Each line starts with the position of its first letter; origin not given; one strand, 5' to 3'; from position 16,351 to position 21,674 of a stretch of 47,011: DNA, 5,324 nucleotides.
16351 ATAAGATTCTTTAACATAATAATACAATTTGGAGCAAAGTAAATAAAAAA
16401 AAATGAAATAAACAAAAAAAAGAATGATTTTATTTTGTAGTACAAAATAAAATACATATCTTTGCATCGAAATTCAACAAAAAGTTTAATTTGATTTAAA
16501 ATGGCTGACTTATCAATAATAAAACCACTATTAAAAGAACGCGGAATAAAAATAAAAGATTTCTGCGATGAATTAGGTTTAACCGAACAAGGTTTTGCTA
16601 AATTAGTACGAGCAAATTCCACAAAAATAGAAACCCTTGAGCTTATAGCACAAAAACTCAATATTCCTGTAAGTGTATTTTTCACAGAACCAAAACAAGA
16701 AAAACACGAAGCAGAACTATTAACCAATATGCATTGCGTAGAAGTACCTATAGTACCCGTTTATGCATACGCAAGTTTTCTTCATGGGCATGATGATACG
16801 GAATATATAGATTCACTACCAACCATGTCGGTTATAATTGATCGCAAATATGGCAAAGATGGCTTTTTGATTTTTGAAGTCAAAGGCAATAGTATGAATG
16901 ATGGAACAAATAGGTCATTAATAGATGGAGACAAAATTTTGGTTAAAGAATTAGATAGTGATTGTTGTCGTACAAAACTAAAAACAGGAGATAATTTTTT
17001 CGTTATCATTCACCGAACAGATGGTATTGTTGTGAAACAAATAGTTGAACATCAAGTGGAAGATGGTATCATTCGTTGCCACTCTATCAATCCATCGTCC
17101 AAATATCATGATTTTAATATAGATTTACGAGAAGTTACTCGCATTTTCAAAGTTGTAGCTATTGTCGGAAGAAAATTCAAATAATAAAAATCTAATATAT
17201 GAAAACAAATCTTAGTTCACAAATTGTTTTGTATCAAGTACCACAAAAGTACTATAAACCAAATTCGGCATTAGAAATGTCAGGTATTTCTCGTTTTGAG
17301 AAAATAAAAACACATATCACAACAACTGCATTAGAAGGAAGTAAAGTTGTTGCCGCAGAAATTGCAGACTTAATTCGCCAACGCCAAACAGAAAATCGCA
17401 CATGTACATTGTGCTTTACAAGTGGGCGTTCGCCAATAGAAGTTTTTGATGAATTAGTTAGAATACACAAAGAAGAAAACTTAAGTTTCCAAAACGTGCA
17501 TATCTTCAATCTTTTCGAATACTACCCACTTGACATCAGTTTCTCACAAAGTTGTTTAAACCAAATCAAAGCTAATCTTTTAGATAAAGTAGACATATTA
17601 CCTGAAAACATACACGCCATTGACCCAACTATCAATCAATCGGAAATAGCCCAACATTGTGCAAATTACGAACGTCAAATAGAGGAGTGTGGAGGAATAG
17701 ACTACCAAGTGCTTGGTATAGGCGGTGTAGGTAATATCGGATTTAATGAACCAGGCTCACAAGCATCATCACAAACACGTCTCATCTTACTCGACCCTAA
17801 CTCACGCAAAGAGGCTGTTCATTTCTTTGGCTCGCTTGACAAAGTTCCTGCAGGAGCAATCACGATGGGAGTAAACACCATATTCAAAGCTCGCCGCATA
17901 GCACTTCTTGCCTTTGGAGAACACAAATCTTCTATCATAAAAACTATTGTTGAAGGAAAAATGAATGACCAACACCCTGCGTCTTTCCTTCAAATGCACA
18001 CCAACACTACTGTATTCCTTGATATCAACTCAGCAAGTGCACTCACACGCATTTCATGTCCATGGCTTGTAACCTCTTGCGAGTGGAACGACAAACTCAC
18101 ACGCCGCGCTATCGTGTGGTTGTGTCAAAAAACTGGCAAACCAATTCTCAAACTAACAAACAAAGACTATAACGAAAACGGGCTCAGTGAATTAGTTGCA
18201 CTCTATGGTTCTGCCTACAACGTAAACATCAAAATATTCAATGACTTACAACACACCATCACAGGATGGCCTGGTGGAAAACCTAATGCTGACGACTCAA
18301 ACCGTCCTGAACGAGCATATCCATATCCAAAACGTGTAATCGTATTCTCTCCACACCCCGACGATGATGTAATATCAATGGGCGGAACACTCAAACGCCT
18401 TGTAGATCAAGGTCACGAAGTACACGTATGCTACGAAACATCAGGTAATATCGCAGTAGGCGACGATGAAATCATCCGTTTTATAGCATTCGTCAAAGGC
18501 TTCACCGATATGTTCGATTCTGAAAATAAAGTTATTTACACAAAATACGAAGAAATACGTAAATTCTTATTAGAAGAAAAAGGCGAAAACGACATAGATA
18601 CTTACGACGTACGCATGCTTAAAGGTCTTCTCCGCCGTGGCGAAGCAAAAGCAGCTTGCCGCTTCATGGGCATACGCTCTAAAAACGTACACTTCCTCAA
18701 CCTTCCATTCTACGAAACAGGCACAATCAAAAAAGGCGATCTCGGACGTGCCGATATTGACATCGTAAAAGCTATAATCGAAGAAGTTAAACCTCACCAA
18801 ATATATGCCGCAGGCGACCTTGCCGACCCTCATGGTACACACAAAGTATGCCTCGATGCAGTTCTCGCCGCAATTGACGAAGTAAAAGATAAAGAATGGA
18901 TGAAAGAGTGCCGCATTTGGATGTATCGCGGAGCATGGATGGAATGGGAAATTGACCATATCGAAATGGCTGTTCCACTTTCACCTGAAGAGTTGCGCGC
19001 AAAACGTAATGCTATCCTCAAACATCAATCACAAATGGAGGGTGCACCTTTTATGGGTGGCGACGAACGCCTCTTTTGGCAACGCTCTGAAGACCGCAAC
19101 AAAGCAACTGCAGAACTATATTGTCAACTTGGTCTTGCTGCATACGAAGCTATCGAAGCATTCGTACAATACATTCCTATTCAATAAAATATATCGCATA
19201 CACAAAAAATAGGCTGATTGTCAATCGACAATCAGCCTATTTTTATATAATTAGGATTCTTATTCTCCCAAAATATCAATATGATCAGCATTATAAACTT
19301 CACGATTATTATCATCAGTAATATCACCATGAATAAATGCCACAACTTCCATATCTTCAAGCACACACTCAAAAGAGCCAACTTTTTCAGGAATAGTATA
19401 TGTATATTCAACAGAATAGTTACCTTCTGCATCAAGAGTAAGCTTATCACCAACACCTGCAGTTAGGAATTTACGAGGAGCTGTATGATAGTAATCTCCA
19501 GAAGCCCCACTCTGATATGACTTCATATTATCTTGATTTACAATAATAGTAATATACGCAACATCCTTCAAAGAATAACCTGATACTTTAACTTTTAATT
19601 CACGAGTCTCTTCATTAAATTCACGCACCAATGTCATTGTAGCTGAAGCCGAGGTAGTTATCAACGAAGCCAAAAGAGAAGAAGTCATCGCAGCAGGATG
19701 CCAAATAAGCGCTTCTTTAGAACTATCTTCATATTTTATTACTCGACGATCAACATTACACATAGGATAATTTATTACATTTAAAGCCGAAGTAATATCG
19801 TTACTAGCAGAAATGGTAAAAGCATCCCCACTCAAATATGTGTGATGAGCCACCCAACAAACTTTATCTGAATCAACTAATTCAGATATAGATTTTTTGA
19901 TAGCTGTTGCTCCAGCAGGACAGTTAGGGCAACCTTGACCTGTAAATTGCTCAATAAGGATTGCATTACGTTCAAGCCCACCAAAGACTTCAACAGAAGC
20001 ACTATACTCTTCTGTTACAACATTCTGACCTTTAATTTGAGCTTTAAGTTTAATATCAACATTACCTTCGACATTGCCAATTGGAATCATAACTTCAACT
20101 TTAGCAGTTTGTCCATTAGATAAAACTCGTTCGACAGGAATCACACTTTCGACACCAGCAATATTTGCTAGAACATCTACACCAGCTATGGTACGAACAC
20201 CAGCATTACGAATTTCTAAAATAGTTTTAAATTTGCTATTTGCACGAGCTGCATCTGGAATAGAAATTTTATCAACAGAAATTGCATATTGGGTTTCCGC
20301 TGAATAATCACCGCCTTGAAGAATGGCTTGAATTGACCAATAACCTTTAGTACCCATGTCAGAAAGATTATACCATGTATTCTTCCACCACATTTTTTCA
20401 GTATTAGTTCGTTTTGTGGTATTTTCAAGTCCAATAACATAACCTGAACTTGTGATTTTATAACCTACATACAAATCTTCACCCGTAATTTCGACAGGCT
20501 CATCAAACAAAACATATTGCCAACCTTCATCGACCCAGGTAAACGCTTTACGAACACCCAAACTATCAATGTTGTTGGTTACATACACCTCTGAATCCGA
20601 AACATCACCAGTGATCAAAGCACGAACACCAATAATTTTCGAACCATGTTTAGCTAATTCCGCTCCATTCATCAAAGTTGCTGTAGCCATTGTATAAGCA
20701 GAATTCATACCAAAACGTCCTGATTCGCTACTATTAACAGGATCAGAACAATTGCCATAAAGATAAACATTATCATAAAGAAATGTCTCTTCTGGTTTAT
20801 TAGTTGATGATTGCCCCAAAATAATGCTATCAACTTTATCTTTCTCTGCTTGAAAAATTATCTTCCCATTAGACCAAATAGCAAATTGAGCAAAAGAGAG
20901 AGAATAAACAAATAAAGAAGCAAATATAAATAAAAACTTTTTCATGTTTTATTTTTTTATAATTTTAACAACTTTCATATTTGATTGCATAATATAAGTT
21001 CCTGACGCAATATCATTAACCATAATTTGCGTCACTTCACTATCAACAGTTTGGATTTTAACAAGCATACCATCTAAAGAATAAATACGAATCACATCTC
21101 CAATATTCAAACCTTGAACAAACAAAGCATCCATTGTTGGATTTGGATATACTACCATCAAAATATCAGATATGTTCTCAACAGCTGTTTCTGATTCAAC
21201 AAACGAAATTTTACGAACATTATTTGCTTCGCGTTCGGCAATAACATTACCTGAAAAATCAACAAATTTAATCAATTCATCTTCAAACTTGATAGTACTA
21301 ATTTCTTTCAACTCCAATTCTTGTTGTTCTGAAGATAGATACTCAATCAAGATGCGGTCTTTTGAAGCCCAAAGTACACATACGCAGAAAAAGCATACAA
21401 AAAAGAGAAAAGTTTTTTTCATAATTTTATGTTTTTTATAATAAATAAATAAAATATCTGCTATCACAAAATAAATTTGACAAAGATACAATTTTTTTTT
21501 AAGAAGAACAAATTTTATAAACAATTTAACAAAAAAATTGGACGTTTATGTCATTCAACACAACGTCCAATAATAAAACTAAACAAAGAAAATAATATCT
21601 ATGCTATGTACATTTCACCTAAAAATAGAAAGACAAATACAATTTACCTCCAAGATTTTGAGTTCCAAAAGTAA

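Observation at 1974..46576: Dispersed, co-oriented modular repeat family built from tandem 7-nt and 9-nt units (at least 26 loci in 47 kb)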

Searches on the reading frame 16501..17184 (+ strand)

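Call 7: search_protein_families(library=pfam, proteins=[window:16501-17184:+])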
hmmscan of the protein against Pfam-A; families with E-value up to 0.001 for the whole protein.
window:16501-17184:+ (227 aa): 2 families
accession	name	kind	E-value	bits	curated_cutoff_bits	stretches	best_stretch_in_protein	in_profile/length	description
PF00717.28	Peptidase_S24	-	1.8e-05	24.8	23.3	1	113-211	29-107/116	Peptidase S24-like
PF13443.12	HTH_26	-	8.4e-05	23.2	22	1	8-55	3-52/63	Cro/C1-type HTH DNA-binding domain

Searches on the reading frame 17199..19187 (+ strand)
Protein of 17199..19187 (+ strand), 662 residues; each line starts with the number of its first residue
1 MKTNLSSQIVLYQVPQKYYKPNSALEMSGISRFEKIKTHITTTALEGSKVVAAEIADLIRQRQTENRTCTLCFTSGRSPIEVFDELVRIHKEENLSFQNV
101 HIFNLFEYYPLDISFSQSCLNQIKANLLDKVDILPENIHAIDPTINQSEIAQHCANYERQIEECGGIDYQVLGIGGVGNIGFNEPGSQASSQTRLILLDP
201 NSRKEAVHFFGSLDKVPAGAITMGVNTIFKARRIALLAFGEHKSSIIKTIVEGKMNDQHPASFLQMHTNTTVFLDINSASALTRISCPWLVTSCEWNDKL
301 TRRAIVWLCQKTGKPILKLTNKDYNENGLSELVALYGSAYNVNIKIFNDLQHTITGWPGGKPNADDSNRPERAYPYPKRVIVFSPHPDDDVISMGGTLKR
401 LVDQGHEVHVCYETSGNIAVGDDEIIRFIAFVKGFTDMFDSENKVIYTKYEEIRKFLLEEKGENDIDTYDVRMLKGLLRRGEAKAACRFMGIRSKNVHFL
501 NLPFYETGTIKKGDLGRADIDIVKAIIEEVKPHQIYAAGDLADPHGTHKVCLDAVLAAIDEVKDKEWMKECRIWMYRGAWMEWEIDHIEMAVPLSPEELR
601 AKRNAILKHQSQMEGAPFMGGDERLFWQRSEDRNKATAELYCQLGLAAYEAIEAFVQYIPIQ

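Call 5: search_protein_families(library=pfam, proteins=[window:17199-19187:+])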
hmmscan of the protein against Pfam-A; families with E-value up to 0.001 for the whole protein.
window:17199-19187:+ (662 aa): 2 families
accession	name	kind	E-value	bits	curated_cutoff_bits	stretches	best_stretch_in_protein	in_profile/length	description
PF02585.22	PIG-L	-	1.2e-21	78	28.2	1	381-559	1-129/129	GlcNAc-PI de-N-acetylase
PF01182.26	Glucosamine_iso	-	2.3e-21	77.2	27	1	49-271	8-223/225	Glucosamine-6-phosphate isomerases/6-phosphogluconolactonase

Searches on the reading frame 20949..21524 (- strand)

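Call 7: search_protein_families(library=pfam, proteins=[window:20949-21524:-])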
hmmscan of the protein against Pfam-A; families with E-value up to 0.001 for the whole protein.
window:20949-21524:- (191 aa): 1 family
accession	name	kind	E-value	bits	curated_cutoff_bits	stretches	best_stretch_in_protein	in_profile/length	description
PF18962.6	Por_Secre_tail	-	3e-09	37.5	27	1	125-191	1-72/75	Secretion system C-terminal sorting domain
